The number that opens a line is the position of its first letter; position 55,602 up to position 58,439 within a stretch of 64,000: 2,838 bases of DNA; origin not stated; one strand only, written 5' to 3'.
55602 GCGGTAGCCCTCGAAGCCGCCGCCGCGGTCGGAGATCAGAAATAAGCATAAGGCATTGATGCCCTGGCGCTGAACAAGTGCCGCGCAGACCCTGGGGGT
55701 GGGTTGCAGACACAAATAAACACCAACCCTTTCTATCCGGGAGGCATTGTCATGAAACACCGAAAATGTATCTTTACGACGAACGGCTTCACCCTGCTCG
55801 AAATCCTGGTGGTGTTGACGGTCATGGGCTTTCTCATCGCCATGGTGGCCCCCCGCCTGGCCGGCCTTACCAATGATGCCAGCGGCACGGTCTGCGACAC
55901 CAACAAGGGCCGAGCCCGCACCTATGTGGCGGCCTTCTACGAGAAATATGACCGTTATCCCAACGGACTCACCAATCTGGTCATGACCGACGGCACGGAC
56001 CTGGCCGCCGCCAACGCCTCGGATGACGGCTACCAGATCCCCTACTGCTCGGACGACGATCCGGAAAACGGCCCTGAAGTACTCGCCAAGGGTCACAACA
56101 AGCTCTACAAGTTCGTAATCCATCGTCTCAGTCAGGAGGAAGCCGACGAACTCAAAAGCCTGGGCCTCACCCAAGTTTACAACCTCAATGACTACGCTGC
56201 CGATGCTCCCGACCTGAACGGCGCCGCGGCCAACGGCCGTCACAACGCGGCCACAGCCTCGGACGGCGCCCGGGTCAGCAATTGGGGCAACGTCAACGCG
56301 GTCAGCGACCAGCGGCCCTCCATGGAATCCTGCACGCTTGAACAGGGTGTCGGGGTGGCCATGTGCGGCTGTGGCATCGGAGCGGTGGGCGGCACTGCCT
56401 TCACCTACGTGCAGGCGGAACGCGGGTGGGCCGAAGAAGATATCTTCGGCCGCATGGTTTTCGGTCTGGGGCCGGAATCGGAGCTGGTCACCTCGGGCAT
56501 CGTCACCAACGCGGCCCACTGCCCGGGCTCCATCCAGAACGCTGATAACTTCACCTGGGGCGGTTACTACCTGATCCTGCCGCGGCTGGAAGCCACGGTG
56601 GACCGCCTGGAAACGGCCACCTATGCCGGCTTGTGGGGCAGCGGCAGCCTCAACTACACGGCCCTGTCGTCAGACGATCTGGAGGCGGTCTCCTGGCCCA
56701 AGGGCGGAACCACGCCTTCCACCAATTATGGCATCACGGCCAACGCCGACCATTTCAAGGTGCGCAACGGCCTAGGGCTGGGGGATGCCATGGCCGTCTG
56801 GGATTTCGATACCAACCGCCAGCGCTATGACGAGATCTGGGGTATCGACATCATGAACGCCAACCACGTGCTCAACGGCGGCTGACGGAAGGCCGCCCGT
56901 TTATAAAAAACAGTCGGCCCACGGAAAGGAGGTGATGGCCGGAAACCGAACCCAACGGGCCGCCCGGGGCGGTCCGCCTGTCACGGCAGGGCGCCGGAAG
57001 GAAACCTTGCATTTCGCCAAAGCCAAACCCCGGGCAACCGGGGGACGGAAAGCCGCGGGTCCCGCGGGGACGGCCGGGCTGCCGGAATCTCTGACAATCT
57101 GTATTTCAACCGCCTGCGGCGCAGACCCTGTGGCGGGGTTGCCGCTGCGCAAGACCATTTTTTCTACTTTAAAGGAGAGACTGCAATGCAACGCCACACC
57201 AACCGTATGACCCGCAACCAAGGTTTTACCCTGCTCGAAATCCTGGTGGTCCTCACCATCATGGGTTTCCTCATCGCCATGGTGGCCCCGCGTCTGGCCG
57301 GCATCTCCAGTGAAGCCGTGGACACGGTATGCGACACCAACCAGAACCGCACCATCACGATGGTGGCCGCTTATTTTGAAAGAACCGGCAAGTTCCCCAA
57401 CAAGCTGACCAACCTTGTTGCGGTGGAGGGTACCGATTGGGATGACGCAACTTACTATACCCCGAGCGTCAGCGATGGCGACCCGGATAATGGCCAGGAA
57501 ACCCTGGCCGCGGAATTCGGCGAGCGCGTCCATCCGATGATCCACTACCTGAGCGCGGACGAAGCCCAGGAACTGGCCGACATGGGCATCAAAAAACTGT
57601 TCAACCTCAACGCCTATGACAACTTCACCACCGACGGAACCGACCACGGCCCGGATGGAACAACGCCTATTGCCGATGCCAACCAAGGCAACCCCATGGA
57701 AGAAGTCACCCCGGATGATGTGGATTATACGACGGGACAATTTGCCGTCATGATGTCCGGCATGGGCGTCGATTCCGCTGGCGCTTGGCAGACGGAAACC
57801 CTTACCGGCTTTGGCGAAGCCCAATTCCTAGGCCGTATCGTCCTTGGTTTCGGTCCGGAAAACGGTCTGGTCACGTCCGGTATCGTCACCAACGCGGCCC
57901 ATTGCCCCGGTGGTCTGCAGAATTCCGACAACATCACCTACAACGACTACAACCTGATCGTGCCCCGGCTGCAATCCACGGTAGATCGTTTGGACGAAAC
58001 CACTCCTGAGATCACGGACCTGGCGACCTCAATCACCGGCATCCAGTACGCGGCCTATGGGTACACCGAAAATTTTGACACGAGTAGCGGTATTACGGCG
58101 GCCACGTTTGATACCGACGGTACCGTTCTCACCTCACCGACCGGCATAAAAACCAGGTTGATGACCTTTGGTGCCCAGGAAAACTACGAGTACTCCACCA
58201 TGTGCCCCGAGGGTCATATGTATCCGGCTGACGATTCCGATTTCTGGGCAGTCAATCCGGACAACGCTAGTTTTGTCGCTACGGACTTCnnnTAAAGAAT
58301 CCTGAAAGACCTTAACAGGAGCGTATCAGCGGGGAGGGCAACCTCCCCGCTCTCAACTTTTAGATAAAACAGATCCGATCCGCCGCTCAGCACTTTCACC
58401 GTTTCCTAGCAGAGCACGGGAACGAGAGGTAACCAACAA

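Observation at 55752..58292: Two paralogous ~370-aa pilins: a GspG-like N-terminus fused to a ~300-aa conserved extension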

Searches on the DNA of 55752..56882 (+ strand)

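Call 42: search_rna_families(sources=[L001, L002, L003, L005, L006, L007, L008], threshold=gathering)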
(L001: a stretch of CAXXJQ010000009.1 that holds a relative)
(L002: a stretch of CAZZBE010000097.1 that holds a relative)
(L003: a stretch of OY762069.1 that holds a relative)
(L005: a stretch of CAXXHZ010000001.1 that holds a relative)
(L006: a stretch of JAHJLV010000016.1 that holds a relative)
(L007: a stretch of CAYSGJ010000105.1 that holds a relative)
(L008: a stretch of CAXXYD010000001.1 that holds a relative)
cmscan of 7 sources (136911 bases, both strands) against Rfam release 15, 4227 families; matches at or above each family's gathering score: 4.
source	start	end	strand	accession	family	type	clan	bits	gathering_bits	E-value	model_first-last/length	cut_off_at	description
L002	1703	1792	+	RF03167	c-di-GMP-I-GGC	Cis-reg; riboswitch;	CL00126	71.2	59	1.5e-14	1-80/80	no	c-di-GMP-I-GGC riboswitch aptamer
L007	2185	2388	-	RF00174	Cobalamin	Cis-reg; riboswitch;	CL00101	68.8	31.5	1.5e-14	1-189/189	no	Cobalamin riboswitch aptamer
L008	9764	9856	+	RF03167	c-di-GMP-I-GGC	Cis-reg; riboswitch;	CL00126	68.3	59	1e-13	1-80/80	no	c-di-GMP-I-GGC riboswitch aptamer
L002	238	326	+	RF03167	c-di-GMP-I-GGC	Cis-reg; riboswitch;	CL00126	62.2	59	5.8e-12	1-80/80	no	c-di-GMP-I-GGC riboswitch aptamer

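Call 43: search_rna_families(sources=[L004, L009, L010, L011, L012, L013], threshold=gathering)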
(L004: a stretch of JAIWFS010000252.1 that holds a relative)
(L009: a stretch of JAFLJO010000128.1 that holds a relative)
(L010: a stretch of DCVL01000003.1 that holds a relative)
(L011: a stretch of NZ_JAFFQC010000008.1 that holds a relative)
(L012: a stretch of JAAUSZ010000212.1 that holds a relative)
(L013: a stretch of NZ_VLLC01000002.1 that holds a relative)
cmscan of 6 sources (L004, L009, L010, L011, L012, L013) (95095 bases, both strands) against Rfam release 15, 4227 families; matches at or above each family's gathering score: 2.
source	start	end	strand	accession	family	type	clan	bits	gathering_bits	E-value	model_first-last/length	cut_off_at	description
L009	9819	9911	+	RF01051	c-di-GMP-I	Cis-reg; riboswitch;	CL00126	53.4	35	1.9e-07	1-87/87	no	c-di-GMP-I riboswitch aptamer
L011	8568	8650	+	RF00005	tRNA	Gene; tRNA;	CL00001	51.2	29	6.8e-08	1-71/71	no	tRNA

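Call 70: search_rna_families(sources=[L001, L003, L005], threshold=evalue, max_evalue=0.1)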
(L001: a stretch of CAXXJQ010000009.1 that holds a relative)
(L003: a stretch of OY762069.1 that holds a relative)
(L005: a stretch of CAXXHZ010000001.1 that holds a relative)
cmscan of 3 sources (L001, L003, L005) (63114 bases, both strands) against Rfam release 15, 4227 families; matches with E-value up to 0.1: 1.
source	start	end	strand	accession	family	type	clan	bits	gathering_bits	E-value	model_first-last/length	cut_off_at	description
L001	1932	1986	-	RF03560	mir-3926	Gene; miRNA;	-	31.8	82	0.064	1-63/63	no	mir-3926 microRNA precursor family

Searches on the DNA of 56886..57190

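Call 53: search_rna_families(source=window, start=56886, end=57190, threshold=evalue, max_evalue=10, show_alignments=2)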
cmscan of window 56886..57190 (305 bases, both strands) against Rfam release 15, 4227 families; matches with E-value up to 10: 3.
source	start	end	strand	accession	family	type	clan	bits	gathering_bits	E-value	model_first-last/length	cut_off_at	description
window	57013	57087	+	RF03167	c-di-GMP-I-GGC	Cis-reg; riboswitch;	CL00126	66.1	59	9.9e-16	1-80/80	no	c-di-GMP-I-GGC riboswitch aptamer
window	57118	57154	+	RF01861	TB9Cs1H1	Gene; snRNA; snoRNA; HACA-box;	-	17.3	55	0.49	1-63/63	no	Trypanosomatid snoRNA TB9Cs1H1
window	56916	56976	+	RF01867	CC2171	Gene; sRNA;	-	15.2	75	0.35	1-159/159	no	caulobacter sRNA CC2171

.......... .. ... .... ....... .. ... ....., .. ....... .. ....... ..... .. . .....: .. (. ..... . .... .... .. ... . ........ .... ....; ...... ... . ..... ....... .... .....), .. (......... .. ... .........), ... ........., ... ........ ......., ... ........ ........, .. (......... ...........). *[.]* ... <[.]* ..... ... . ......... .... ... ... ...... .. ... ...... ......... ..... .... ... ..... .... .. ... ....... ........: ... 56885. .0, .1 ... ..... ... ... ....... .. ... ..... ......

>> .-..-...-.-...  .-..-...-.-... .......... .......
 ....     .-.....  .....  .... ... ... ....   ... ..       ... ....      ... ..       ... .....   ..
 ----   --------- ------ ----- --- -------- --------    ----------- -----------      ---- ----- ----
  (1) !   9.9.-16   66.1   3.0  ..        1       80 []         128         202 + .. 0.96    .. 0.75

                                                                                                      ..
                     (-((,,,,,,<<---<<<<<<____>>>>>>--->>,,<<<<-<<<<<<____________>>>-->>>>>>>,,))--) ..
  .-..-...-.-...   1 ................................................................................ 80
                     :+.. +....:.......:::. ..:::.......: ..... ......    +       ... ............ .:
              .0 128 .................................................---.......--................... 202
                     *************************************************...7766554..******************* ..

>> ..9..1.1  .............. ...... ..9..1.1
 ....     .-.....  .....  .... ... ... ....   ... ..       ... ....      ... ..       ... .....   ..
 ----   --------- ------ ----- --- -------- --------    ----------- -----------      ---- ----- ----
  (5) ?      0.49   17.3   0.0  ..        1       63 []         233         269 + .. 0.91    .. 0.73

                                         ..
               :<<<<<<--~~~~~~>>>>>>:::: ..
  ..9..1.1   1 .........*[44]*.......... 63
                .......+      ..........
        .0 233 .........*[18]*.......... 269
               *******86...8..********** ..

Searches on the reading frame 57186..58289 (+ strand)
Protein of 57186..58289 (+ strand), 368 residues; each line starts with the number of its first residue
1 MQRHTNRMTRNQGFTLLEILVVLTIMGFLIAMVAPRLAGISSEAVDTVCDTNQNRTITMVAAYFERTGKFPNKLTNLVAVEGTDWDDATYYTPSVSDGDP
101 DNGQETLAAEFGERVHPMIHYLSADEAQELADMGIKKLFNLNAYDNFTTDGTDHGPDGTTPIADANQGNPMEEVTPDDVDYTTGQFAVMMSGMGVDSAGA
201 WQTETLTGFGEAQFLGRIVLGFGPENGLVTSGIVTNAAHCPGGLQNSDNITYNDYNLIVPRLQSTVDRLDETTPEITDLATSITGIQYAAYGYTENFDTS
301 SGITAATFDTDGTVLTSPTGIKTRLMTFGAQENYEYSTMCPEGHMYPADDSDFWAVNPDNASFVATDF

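Call 4: search_protein_families(library=pfam, proteins=[window:57186-58289:+], max_evalue=0.01)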
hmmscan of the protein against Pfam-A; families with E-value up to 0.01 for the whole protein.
window:57186-58289:+ (368 aa): 1 family
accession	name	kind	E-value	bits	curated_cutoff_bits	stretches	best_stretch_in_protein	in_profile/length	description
PF07963.17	N_methyl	-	1.4e-07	31.2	21.2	1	8-33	1-26/27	Prokaryotic N-terminal methylation motif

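Call 34: search_protein_families(library=ncbifam, proteins=[window:57186-58289:+], max_evalue=0.01)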
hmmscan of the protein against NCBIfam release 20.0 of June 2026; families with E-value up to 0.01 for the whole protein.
window:57186-58289:+ (368 aa): 7 families
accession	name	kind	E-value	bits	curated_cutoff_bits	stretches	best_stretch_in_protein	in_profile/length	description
TIGR01710.1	typeII_sec_gspG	equivalog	4.3e-09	36.5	88.85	1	12-74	1-63/134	type II secretion system major pseudopilin GspG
TIGR01708.2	typeII_sec_gspH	equivalog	2e-06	27.9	80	1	12-36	2-26/169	type II secretion system minor pseudopilin GspH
NF041775.1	typeIV_PilA_Myxo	equivalog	4.3e-06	26.9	400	1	9-70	8-69/214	type IV pilin protein PilA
TIGR02532.1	IV_pilin_GFxxxE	domain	5.6e-06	26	16.3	1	12-33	2-23/24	prepilin-type N-terminal cleavage/methylation domain-containing protein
NF040999.1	pilin_ComGC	equivalog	4.2e-05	23.7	75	1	12-64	2-54/84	competence type IV pilus major pilin ComGC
NF041013.1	T4P_ComGE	equivalog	0.0011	19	49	1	10-43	2-35/83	competence type IV pilus minor pilin ComGE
NF007800.0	PRK10506.1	equivalog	0.0058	16.5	158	0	6-30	3-27/163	prepilin peptidase-dependent protein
